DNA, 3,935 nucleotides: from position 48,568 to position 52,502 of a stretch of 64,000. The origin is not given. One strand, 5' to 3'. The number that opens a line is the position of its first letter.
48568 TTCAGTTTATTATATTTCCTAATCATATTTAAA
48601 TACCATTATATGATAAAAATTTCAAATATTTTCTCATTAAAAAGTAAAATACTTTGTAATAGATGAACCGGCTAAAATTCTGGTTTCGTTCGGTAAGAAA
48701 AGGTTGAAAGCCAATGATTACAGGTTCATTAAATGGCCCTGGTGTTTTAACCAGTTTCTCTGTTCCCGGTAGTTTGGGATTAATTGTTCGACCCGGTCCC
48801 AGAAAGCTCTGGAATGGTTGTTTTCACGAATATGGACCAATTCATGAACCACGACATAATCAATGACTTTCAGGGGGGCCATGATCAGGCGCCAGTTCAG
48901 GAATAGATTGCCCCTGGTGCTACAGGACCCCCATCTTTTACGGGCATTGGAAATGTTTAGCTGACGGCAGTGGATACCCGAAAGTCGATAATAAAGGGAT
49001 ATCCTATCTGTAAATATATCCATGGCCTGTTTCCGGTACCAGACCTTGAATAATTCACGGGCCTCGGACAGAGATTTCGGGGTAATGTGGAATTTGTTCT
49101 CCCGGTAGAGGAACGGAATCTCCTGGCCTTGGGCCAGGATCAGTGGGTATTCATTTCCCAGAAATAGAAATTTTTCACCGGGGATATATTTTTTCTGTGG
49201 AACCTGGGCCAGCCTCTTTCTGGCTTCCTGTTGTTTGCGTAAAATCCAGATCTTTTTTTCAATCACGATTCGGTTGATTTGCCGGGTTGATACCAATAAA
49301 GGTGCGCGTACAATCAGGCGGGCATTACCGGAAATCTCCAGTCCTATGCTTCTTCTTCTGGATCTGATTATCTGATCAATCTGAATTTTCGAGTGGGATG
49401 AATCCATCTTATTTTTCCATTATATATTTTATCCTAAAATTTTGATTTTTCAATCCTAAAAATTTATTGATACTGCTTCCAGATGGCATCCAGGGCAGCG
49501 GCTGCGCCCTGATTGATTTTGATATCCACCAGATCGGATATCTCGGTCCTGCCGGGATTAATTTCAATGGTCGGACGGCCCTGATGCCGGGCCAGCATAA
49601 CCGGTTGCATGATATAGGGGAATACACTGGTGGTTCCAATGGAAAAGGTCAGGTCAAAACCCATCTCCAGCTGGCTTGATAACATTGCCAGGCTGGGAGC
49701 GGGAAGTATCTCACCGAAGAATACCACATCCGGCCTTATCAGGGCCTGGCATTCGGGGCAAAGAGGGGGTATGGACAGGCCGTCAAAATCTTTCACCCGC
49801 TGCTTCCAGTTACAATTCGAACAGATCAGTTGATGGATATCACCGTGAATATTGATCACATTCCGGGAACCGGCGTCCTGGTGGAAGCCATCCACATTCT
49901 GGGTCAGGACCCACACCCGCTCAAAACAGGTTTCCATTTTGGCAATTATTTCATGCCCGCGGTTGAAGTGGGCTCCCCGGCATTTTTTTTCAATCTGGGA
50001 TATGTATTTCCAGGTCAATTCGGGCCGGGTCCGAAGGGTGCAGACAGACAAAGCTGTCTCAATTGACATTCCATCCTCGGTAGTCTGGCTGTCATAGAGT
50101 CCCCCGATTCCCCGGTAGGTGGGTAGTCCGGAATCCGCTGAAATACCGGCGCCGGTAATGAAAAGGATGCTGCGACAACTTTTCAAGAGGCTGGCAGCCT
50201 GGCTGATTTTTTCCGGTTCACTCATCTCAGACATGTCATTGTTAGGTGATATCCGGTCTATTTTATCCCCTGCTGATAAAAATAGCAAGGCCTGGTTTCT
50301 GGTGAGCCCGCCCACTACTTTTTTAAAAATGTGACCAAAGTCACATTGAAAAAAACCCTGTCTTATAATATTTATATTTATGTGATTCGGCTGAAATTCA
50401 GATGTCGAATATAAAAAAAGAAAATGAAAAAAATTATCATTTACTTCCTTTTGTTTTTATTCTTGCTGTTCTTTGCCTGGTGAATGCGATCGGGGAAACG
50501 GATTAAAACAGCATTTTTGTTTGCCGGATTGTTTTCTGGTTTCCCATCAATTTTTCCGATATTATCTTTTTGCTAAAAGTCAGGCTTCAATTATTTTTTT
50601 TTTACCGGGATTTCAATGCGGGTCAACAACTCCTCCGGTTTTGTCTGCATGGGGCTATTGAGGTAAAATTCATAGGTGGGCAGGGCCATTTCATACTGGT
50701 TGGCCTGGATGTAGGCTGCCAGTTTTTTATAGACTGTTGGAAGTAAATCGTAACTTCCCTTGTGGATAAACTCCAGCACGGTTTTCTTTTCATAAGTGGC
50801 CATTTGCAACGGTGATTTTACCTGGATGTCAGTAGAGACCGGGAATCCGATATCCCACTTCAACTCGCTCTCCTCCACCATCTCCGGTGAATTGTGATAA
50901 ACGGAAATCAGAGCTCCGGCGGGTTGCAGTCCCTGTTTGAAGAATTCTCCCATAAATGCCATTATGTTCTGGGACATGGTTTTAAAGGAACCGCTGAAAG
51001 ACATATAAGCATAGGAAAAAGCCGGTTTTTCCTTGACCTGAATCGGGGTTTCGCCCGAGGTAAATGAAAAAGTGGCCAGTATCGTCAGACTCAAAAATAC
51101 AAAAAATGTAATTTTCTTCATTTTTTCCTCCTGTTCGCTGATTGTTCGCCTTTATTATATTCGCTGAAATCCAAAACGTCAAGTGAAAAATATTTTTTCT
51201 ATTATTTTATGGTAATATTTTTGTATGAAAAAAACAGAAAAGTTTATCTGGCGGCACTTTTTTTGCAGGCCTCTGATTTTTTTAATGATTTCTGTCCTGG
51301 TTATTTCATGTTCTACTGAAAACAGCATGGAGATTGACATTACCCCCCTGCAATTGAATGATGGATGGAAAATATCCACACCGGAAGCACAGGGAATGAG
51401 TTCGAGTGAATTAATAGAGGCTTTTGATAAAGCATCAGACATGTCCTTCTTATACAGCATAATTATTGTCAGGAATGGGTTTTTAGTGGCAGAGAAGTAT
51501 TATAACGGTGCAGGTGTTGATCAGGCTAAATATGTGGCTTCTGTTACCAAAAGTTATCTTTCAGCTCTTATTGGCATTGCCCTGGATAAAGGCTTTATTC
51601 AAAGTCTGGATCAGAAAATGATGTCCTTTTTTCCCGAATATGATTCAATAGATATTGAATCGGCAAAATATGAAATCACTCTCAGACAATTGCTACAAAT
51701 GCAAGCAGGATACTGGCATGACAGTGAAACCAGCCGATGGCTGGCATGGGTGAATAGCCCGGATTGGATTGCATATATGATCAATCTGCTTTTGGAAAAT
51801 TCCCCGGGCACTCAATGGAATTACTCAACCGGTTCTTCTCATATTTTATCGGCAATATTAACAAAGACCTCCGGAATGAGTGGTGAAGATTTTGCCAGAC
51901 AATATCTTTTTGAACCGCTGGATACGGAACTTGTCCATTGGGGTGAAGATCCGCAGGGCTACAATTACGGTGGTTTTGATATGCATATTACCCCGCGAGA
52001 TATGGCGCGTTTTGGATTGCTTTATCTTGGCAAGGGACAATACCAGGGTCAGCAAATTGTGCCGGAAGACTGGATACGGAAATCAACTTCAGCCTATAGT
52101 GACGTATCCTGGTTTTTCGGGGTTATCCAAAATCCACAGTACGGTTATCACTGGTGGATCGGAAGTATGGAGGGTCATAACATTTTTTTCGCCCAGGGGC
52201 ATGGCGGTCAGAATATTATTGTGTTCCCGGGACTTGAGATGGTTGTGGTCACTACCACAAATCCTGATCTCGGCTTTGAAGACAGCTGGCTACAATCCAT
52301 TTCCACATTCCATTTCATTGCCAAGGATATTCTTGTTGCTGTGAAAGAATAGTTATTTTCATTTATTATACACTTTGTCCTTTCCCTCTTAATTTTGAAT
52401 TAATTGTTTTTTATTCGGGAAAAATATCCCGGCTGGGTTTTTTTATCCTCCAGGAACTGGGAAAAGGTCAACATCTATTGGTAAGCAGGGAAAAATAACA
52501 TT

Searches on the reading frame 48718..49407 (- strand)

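Call 17: search_protein_families(library=pfam, proteins=[window:48718-49407:-], max_evalue=0.001)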
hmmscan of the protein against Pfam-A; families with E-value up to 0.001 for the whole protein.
window:48718-49407:- (229 aa): 2 families
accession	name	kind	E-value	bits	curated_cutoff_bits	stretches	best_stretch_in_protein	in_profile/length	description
PF01863.23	YgjP-like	-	4e-59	200.5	26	1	19-222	1-206/207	YgjP-like, metallopeptidase domain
PF08325.16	WLM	-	0.00054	20.5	26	1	178-215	79-116/190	WLM domain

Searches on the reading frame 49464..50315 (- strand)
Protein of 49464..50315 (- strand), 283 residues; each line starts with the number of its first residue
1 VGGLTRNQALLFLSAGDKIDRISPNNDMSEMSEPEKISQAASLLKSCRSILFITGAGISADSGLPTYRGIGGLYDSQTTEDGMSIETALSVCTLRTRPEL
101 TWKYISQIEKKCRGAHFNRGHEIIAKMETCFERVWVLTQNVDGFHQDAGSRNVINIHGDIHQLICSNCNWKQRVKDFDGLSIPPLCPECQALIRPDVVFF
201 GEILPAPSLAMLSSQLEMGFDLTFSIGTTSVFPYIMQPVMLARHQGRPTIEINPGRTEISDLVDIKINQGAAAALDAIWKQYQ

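Call 17: search_protein_families(library=pfam, proteins=[window:49464-50315:-], max_evalue=0.001)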
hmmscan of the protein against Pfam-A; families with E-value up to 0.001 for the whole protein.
window:49464-50315:- (283 aa): 1 family
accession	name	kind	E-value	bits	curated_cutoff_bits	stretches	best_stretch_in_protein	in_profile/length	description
PF02146.23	SIR2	-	9.1e-38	130.4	24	1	55-229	1-175/180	Sir2 family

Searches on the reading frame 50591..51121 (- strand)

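Call 17: search_protein_families(library=pfam, proteins=[window:50591-51121:-], max_evalue=0.001)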
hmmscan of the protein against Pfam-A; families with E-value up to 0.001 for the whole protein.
window:50591-51121:- (176 aa): 2 families
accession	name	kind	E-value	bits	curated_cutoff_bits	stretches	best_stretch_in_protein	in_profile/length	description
PF06445.20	GyrI-like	-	1.1e-23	84.7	26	1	26-174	2-155/155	GyrI-like small molecule binding domain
PF14526.11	Cass2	-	1.4e-08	35.5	27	1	29-164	2-141/150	Integron-associated effector binding protein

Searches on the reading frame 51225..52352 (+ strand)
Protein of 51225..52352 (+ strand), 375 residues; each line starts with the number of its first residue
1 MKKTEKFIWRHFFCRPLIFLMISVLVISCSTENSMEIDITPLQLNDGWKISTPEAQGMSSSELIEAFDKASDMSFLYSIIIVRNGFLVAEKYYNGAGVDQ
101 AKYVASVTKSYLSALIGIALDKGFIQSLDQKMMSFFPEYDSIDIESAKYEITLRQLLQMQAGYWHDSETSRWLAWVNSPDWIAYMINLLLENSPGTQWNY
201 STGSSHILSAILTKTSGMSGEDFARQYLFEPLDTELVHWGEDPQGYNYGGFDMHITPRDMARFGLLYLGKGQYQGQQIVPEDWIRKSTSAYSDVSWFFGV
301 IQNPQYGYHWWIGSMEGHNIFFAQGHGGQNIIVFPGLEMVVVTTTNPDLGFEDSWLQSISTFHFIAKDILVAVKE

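Call 17: search_protein_families(library=pfam, proteins=[window:51225-52352:+], max_evalue=0.001)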
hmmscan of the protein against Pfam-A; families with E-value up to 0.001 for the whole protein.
window:51225-52352:+ (375 aa): 1 family
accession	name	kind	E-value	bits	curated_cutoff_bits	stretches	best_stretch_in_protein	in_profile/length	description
PF00144.29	Beta-lactamase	-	7.3e-32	111.3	27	1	78-346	18-309/329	Beta-lactamase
